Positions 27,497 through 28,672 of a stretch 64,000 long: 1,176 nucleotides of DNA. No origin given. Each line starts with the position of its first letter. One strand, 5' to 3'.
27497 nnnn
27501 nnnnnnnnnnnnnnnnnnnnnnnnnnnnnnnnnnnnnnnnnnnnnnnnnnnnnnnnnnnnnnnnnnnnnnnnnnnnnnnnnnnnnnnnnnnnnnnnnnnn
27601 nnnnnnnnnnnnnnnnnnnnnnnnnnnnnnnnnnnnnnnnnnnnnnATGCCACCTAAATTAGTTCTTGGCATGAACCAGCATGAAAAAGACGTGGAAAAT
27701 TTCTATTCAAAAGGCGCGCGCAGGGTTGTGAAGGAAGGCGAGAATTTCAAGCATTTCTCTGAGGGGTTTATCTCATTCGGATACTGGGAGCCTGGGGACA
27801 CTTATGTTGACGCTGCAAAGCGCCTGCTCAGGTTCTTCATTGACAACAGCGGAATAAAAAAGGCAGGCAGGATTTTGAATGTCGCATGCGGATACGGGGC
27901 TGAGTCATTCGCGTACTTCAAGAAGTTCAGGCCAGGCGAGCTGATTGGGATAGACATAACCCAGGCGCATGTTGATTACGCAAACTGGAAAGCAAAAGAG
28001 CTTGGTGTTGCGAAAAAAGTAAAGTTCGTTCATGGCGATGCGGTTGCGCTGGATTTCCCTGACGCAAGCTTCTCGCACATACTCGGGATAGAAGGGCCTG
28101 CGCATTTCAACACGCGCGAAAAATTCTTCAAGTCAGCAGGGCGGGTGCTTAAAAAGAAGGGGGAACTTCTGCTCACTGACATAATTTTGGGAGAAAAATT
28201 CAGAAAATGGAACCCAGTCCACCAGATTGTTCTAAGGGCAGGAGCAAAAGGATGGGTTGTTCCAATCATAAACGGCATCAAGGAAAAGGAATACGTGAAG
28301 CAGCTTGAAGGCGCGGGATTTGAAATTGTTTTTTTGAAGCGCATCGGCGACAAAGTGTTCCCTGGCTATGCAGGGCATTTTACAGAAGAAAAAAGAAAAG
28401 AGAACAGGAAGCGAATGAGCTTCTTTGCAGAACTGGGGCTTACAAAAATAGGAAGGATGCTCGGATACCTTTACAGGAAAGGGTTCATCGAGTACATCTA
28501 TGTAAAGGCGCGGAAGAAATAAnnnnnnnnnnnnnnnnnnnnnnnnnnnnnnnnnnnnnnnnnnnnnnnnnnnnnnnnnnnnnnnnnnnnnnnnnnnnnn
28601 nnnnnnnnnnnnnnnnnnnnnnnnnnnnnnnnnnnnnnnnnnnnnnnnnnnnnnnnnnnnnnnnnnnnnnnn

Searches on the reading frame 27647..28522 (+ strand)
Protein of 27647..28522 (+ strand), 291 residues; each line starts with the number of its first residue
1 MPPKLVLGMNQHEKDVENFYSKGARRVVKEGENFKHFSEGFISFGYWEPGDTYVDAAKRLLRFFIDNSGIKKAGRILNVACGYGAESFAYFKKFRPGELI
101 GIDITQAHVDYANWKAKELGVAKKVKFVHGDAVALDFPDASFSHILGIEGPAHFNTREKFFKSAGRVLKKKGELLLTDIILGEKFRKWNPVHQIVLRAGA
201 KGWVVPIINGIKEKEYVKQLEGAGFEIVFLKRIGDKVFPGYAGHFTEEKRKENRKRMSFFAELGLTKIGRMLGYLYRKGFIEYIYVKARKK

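Call 9: search_protein_families(library=pfam, proteins=[window:27647-28522:+], max_evalue=0.01)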
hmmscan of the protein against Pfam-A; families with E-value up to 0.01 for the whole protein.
window:27647-28522:+ (291 aa): 11 families
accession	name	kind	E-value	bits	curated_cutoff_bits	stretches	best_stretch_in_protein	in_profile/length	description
PF13847.12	Methyltransf_31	-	4.5e-16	59.3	27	1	70-190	1-127/145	Methyltransferase domain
PF13649.12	Methyltransf_25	-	4.7e-16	59.7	27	1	76-172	1-97/97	Methyltransferase domain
PF08241.18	Methyltransf_11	-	9.4e-15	55.5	21.2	1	77-175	1-94/95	Methyltransferase domain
PF01209.24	Ubie_methyltran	-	9.3e-11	42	20.1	1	62-176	37-151/233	ubiE/COQ5 methyltransferase family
PF08242.18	Methyltransf_12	-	3.5e-07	31.3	30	1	77-173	1-97/98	Methyltransferase domain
PF05175.20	MTS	-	5e-07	29.9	23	1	54-176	16-138/170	Methyltransferase small domain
PF02353.26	CMAS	-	8.3e-07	29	27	1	45-181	34-169/273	Mycolic acid cyclopropane synthetase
PF13489.12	Methyltransf_23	-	7.2e-06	26.3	27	1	57-228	10-162/164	Methyltransferase domain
PF09445.16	Methyltransf_15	-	0.0012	18.9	22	1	75-134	3-60/165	RNA cap guanine-N2 methyltransferase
PF02390.23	Methyltransf_4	-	0.003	17.5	24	0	76-143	5-74/173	Putative methyltransferase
PF01170.24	UPF0020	-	0.0061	16.7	22.3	0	98-145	78-125/197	RMKL-like, methyltransferase domain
